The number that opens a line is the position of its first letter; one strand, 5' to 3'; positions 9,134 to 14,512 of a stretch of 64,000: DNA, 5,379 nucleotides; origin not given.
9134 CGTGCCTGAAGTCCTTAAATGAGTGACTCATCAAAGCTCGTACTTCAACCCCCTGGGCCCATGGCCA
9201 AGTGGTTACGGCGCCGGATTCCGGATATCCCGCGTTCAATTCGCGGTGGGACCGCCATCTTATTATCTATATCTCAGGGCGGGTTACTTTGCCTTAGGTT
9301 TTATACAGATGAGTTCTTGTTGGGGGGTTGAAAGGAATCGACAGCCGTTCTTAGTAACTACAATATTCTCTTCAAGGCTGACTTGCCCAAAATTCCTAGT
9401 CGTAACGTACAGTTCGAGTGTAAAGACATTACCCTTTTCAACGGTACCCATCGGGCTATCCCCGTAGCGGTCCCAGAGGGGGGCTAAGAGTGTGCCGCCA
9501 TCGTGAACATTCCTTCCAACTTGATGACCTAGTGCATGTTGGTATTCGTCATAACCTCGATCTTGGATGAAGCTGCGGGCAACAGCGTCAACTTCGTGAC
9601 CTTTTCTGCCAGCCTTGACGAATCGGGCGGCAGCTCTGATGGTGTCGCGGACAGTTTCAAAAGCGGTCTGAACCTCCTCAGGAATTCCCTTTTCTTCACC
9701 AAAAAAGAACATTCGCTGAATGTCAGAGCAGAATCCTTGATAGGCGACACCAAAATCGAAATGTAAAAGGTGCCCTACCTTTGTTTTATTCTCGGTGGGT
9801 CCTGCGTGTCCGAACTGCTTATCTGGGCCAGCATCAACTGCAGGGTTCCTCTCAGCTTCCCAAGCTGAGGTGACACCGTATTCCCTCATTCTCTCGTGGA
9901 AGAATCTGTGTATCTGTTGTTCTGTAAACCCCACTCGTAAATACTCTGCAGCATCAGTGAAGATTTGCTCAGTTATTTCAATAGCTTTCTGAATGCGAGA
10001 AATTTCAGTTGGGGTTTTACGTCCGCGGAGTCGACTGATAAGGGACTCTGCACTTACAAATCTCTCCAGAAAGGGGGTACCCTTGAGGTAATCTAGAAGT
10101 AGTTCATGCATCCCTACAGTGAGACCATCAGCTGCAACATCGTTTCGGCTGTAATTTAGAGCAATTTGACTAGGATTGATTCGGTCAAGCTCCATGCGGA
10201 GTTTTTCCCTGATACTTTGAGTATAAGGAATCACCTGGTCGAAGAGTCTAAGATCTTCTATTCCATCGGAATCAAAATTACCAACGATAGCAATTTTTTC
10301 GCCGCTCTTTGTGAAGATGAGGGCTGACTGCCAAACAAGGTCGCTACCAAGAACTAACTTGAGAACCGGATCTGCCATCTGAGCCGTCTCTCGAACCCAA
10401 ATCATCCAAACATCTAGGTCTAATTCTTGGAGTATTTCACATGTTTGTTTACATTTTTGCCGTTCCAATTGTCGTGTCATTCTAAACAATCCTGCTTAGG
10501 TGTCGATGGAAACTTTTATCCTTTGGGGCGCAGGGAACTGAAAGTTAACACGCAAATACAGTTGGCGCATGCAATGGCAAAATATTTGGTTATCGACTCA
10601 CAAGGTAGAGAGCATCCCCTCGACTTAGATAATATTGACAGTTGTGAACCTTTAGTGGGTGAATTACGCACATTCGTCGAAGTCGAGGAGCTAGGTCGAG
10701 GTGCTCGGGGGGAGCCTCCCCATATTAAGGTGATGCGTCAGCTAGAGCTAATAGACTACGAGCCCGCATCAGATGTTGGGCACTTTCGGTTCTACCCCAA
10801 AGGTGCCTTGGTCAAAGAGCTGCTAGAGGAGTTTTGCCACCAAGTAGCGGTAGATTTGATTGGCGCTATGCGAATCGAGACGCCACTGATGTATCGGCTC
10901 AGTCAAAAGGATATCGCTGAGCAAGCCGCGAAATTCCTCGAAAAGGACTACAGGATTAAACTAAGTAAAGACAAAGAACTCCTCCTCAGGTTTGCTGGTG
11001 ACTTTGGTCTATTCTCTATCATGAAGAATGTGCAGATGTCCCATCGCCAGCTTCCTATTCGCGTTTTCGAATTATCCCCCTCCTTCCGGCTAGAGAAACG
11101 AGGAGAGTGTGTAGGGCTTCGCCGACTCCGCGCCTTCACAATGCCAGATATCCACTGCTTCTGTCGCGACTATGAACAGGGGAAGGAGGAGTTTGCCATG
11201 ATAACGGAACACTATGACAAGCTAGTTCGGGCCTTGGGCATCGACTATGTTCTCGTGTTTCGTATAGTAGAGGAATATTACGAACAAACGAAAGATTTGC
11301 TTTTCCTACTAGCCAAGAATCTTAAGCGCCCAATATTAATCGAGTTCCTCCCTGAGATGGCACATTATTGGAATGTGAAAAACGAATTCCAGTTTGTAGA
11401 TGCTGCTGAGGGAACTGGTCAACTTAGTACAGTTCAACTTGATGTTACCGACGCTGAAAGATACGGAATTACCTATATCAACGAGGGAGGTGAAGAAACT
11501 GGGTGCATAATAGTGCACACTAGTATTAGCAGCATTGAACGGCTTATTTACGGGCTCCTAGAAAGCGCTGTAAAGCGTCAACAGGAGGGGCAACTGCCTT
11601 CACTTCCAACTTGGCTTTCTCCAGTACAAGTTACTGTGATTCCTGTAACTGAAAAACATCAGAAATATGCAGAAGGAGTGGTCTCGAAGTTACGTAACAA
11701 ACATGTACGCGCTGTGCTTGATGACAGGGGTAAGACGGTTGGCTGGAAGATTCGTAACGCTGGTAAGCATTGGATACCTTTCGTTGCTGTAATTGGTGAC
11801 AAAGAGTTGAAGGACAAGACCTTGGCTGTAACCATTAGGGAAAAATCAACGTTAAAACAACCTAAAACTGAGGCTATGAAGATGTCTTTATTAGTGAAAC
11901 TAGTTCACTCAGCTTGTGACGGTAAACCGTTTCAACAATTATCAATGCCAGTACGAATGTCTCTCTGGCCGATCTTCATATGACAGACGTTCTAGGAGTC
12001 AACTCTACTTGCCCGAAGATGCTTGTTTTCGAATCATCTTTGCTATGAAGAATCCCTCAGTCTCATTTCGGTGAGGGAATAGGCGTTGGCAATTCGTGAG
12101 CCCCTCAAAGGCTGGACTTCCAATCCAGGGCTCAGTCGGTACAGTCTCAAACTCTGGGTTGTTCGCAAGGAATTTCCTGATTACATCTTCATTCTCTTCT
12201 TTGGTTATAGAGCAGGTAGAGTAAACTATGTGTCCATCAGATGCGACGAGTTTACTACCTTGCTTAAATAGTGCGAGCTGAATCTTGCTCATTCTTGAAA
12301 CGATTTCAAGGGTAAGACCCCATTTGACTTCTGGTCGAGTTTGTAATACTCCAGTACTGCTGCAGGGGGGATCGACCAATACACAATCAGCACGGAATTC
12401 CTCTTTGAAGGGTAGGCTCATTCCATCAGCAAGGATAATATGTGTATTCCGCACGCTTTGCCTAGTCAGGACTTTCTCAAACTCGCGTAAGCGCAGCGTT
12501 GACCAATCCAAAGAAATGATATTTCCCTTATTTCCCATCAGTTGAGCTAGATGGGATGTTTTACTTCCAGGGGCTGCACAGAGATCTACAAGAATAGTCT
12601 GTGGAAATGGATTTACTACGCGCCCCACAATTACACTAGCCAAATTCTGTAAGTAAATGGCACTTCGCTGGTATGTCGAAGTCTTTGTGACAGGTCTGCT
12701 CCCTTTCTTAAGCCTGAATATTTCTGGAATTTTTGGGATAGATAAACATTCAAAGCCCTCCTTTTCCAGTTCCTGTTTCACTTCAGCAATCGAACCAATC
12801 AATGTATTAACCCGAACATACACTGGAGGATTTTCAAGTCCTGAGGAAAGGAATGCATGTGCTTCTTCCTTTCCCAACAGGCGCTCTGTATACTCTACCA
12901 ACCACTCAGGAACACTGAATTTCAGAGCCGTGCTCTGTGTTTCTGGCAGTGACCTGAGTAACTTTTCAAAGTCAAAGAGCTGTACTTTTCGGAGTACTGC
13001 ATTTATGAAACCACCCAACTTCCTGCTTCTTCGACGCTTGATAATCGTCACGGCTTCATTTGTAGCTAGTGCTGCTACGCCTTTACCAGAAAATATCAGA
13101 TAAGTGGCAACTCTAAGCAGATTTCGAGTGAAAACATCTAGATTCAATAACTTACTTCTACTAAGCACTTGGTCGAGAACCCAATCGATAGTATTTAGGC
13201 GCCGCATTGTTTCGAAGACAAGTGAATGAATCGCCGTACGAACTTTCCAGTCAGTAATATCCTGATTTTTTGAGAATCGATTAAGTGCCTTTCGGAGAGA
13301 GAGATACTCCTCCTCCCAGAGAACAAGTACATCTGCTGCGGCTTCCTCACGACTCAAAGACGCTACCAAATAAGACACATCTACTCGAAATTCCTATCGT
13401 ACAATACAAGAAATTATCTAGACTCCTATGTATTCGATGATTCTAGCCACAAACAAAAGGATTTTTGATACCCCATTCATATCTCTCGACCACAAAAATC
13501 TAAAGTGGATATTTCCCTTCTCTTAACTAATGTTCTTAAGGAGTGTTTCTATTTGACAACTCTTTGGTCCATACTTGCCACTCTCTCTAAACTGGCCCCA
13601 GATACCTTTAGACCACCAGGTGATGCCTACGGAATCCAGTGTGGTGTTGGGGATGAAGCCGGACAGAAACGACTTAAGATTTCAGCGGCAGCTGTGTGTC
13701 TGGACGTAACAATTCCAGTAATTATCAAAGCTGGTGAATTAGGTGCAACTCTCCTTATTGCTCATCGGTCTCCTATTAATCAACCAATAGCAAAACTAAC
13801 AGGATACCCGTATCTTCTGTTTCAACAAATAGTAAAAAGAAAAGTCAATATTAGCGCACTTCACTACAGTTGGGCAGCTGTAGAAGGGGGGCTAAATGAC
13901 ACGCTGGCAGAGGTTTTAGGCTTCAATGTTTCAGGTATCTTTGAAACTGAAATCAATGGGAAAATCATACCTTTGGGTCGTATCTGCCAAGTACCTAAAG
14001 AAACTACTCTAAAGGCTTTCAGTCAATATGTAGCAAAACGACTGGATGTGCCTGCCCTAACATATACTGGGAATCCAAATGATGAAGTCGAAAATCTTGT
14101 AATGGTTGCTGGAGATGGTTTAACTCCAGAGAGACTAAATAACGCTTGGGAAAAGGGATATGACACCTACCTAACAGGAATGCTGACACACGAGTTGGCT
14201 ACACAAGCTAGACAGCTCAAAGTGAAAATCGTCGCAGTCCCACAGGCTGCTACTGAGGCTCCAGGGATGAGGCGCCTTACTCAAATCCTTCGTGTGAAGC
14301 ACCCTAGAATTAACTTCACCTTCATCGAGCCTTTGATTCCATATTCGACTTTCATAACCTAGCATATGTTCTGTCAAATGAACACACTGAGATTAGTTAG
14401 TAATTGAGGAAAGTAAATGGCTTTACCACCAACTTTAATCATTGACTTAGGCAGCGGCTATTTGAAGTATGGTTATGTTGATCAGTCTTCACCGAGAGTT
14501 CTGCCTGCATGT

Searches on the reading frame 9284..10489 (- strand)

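Call 24: search_protein_families(library=pfam, proteins=[window:9284-10489:-], max_evalue=0.001)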
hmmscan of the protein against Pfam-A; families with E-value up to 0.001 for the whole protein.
window:9284-10489:- (401 aa): 1 family
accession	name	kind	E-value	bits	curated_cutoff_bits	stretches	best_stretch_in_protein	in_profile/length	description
PF00557.29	Peptidase_M24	-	1.5e-40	139.7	23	1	165-380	2-208/208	Metallopeptidase family M24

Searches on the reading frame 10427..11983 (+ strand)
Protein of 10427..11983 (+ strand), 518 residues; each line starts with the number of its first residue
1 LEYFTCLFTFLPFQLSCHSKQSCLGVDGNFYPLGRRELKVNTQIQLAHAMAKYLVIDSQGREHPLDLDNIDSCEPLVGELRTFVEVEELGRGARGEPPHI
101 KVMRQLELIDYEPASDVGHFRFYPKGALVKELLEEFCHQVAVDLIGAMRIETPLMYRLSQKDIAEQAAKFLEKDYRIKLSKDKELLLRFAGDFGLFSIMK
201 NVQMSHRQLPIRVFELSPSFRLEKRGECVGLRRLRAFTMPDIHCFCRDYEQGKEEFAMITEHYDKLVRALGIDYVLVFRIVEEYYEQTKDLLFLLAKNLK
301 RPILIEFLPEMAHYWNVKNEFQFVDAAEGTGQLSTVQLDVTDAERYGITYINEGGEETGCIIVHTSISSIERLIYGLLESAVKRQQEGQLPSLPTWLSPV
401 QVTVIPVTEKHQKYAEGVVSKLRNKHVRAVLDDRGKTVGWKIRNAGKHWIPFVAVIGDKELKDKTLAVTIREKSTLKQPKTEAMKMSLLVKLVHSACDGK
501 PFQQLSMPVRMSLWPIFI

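Call 24: search_protein_families(library=pfam, proteins=[window:10427-11983:+], max_evalue=0.001)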
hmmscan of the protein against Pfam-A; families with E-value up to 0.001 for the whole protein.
window:10427-11983:+ (518 aa): 2 families
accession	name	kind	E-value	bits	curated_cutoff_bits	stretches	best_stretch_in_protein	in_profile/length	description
PF03129.25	HGTP_anticodon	-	2.4e-20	72.9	21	1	401-487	1-85/94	Anticodon binding domain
PF00587.30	tRNA-synt_2b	-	4.1e-20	73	29.3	1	175-380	1-178/179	tRNA synthetase class II core domain (G, H, P, S and T)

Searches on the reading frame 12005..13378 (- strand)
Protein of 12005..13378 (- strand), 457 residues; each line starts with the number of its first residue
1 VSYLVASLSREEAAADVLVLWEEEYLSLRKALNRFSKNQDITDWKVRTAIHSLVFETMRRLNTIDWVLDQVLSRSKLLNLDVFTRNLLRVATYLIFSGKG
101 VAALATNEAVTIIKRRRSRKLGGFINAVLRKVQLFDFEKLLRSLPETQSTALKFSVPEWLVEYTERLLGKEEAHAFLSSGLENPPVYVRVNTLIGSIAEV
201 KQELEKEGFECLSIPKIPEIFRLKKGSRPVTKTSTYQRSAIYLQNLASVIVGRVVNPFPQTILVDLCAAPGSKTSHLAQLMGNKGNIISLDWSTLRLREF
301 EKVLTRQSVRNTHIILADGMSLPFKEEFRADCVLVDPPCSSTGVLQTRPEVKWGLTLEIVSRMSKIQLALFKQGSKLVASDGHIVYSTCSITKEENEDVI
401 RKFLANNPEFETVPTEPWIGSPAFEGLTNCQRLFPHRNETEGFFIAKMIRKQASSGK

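Call 25: search_protein_families(library=pfam, proteins=[window:12005-13378:-], max_evalue=0.001)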
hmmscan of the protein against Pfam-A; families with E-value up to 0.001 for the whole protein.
window:12005-13378:- (457 aa): 6 families
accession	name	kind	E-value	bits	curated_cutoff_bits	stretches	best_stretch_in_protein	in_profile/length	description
PF01189.24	Methyltr_RsmB-F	-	3.5e-47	161.1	27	1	255-448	4-198/199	16S rRNA methyltransferase RsmB/F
PF01029.23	NusB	-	1.1e-19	71.5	23.1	1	12-133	5-132/133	NusB family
PF22458.1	RsmF-B_ferredox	-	1.5e-10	41.5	27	1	157-226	2-70/74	Methyltr_RsmF/B-like, ferredoxin-like domain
PF17125.10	Methyltr_RsmF_N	-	3.9e-07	30.8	34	1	157-245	2-85/86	N-terminal domain of 16S rRNA methyltransferase RsmF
PF01209.24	Ubie_methyltran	-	1.7e-05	24.7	20.1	1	256-333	44-120/233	ubiE/COQ5 methyltransferase family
PF01728.25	FtsJ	-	2.8e-05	24.6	24.1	1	259-404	21-152/181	FtsJ-like methyltransferase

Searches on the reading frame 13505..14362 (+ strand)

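Call 25: search_protein_families(library=pfam, proteins=[window:13505-14362:+], max_evalue=0.001)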
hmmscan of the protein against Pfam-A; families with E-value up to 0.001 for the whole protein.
window:13505-14362:+ (285 aa): 1 family
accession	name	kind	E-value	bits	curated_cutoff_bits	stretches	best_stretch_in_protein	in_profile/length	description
PF01784.24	DUF34_NIF3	-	1.7e-35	123.3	23.4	1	22-274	5-250/256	Duf34/NIF3 (NGG1p interacting factor 3)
